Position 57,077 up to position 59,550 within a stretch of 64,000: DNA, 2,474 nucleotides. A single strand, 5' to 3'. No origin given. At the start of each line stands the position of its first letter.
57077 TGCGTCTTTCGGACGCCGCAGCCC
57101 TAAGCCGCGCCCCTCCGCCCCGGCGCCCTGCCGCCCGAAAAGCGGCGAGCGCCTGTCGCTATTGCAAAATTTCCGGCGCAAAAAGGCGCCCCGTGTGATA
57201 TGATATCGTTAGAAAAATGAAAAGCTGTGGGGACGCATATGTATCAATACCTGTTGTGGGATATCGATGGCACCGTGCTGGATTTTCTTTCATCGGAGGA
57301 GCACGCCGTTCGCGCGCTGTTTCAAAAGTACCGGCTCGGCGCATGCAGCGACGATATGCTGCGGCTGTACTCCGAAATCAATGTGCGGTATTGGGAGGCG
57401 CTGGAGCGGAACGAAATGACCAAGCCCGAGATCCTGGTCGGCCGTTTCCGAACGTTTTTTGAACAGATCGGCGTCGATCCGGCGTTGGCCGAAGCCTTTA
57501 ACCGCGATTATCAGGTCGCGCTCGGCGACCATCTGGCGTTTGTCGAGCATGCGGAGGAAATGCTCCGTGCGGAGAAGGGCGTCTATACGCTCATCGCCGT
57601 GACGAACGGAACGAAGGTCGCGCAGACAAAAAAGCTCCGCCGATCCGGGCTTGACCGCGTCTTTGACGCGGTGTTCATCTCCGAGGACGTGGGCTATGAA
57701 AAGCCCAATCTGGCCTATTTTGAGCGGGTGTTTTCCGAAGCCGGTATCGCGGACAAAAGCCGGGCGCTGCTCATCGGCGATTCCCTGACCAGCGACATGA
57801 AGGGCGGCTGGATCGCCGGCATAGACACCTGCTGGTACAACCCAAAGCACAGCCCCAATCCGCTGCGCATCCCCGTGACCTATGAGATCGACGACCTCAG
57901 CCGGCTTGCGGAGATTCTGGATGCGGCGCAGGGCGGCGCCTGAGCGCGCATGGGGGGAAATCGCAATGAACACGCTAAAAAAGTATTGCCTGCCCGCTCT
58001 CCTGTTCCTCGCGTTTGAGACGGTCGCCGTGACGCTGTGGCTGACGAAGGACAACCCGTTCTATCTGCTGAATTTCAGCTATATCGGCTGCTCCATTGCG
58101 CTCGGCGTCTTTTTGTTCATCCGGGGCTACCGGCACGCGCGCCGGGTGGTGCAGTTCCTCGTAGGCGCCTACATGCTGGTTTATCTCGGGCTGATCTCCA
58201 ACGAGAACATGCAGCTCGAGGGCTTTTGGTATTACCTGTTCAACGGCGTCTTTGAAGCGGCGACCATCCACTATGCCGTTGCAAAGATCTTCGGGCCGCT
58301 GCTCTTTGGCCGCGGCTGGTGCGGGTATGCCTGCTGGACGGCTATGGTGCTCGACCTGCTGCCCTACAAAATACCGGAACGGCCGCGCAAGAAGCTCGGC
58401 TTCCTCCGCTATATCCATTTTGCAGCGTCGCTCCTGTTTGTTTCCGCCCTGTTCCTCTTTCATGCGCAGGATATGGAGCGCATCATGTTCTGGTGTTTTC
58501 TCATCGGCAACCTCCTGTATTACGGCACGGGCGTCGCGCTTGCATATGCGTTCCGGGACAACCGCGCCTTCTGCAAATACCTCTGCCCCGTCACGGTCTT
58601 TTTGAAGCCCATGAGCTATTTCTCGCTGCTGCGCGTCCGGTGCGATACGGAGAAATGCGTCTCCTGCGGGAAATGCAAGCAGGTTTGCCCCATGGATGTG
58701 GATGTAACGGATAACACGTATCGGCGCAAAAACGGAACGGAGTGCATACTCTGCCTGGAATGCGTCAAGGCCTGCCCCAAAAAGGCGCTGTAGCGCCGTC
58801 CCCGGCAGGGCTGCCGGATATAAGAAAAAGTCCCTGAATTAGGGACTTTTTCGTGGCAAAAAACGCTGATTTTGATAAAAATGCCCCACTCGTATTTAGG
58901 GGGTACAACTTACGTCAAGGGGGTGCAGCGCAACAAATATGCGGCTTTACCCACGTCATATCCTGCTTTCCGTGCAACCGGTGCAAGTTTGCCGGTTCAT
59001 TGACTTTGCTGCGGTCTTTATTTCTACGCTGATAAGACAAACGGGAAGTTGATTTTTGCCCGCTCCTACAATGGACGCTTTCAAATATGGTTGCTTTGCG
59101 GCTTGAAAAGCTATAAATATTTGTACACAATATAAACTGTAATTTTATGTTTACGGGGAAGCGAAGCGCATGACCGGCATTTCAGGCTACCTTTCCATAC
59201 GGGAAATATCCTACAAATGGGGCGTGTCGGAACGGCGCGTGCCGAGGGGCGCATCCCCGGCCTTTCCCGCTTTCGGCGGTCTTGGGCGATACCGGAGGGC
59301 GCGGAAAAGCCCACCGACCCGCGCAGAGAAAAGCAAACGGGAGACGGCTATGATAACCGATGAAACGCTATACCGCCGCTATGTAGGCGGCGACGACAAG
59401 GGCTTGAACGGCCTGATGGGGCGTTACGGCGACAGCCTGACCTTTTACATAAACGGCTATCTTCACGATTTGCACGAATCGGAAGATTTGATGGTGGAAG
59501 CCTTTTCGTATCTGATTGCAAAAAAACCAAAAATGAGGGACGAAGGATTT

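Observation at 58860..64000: AT-richer island after a strong terminator in which most genes are frameshifted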

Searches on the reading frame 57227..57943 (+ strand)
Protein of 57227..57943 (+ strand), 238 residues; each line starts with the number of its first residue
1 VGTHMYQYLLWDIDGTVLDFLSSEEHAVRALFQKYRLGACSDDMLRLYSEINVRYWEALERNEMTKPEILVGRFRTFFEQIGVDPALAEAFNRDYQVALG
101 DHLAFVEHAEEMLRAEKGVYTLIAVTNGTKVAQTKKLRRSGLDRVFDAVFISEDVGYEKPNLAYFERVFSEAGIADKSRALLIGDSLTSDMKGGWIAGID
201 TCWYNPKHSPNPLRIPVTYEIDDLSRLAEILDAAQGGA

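Call 12: find_encoding_contigs(protein=window:57227-57943:+, flank=10000, max_places=10)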
Protein window:57227-57943:+ (238 aa): no gene with exactly this product is on record in the collection.

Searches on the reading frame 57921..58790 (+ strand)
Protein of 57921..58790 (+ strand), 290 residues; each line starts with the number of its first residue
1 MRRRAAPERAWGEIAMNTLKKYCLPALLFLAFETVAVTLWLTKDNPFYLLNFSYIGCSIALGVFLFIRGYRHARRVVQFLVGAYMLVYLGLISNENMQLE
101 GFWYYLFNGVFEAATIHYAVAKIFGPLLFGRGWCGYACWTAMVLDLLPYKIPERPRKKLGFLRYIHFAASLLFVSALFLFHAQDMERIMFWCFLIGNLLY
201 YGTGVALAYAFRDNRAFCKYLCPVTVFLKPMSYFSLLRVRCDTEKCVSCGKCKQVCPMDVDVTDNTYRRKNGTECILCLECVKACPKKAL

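Call 9: search_protein_families(library=pfam, proteins=[window:57963-58790:+], max_evalue=0.01)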
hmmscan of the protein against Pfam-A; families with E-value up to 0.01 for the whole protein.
window:57963-58790:+ (276 aa): 12 families
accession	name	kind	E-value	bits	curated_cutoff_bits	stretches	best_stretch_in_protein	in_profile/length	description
PF12801.12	Fer4_5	-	2.9e-08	34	22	2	190-219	10-39/48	4Fe-4S binding domain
PF00037.32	Fer4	-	4.7e-08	33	21.1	2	228-245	4-21/24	4Fe-4S binding domain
PF13187.11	Fer4_9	-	6.6e-08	32.9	27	1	231-275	1-51/52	4Fe-4S dicluster domain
PF13237.11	Fer4_10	-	3e-07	30.7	25.5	1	225-272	2-53/53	4Fe-4S dicluster domain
PF12838.12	Fer4_7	-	3.3e-06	27.9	27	0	204-246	8-52/52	4Fe-4S dicluster domain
PF13746.11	Fer4_18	-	0.00016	22.2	27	1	228-272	57-96/114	4Fe-4S dicluster domain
PF13534.11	Fer4_17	-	0.00025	22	22.2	1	228-247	42-61/61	4Fe-4S dicluster domain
PF14697.11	Fer4_21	-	0.0018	18.8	35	1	227-273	3-53/59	4Fe-4S dicluster domain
PF25160.1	LdpA_Fe-S-bd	-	0.0024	18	27.6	1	204-246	9-42/49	LdpA Fe-S cluster-binding domain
PF12837.12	Fer4_6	-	0.0026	18.1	25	0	228-246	5-23/24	4Fe-4S binding domain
PF12800.12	Fer4_4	-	0.0029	18.3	24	0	229-245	1-17/17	4Fe-4S binding domain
PF12797.12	Fer4_2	-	0.0077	16.6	24.5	0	228-243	6-21/22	4Fe-4S binding domain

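Call 15: find_related_loci(query=window:57921-58790:+, collection=genome_contigs, flank=10000)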
Query window:57921-58790:+ (290 aa) in genome_contigs; peptide patterns used: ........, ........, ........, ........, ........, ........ (x = any residue, [..] = any of these).
599 stretches matched a pattern (row limit reached: there are more); 524 encode a relative of the query (tblastn E <= 1e-3); the best 80 are kept; 80 distinct loci.
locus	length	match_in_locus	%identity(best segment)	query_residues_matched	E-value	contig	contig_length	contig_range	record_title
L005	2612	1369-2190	86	17-290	2e-165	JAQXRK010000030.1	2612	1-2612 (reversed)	MAG: bacterium isolate SUG1455 k141_7267875, whole genome shotgun sequence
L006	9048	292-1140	76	8-290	9e-152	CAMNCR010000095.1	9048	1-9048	MAG: uncultured Clostridia bacterium isolate SRR1222431_bin.11_metaWRAP_v1.3_MAG genome assembly, contig: ERZ1756108.216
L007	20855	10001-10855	75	6-290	4e-151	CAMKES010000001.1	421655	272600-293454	MAG: uncultured Clostridia bacterium isolate SRR12081303_bin.1_metaWRAP_v1.3_MAG genome assembly, contig: ERZ12289767.4,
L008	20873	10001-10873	74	2-290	4e-151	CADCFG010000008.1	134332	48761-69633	MAG: uncultured Clostridiales bacterium isolate RUG14601 genome assembly, contig: RUG14601_asm_8, whole genome shotgun s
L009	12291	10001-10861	75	4-290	3e-150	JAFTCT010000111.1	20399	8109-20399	MAG: Clostridia bacterium isolate RGIG3700 Goat_Rumen.Co__c2435161, whole genome shotgun sequence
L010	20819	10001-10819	77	18-290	6e-150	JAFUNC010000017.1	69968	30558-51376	MAG: Lachnospiraceae bacterium isolate RGIG4645 Roe_deer_Rectum-4__c3897, whole genome shotgun sequence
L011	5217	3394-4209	77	19-290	2e-151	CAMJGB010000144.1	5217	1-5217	MAG: uncultured Clostridia bacterium isolate SRR12081295_bin.37_metaWRAP_v1.3_MAG genome assembly, contig: ERZ12289769.2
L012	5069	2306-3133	77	15-290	1e-151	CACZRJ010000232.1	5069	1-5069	MAG: uncultured Ruminococcus sp. isolate RUG12874 genome assembly, contig: RUG12874_asm_232, whole genome shotgun sequen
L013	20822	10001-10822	76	17-290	2e-149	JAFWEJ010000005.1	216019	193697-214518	MAG: Clostridia bacterium isolate RGIG5663 Sheep_Duodenum-4__c712, whole genome shotgun sequence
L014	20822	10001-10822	77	17-290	7e-149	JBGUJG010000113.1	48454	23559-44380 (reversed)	MAG: Christensenellales bacterium isolate ruminal_MAG_309 ruminal_MAG_309_contig_0113, whole genome shotgun sequence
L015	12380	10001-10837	76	9-290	1e-148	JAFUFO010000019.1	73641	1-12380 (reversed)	MAG: Solobacterium sp. isolate RGIG4449 Roe_deer_Omasum-4__c2162, whole genome shotgun sequence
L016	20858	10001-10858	74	5-290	1e-148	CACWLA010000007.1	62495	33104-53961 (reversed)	MAG: uncultured Lachnospiraceae bacterium isolate RUG10682 genome assembly, contig: RUG10682_asm_7, whole genome shotgun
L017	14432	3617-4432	78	19-290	1e-148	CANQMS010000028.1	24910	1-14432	MAG: uncultured Clostridia bacterium isolate Lapin-013__bin19 genome assembly, contig: Lapin-013__NODE_1203_length_24910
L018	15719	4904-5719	76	19-290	2e-148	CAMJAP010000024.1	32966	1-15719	MAG: uncultured Lachnospiraceae bacterium isolate SRR12081297_bin.78_metaWRAP_v1.3_MAG genome assembly, contig: ERZ12289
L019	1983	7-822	75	19-290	1e-159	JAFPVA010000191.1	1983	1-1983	MAG: Butyrivibrio sp. isolate RGIG1500 Goat_Abomasum-2__c344137, whole genome shotgun sequence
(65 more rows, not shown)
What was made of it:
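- Tried and rejected: genome_contigs scan with the flanking Fer4 protein (call 15).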

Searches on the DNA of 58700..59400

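Call 41: search_rna_families(source=window, start=58700, end=59400, threshold=evalue, max_evalue=1)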
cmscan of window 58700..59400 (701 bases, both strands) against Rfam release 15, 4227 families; matches with E-value up to 1: 3.
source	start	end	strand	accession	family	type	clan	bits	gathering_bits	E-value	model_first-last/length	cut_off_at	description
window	58778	58885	-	RF01770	rimP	Cis-reg; leader;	-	23.8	47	0.18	1-102/102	no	Gammaprotebacteria rimP leader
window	58806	58868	+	RF03912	mir-4659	Gene; miRNA;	-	21.2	92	0.15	1-73/73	no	mir-4659 microRNA precursor family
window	58806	58868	-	RF03912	mir-4659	Gene; miRNA;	-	20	92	0.33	1-73/73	no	mir-4659 microRNA precursor family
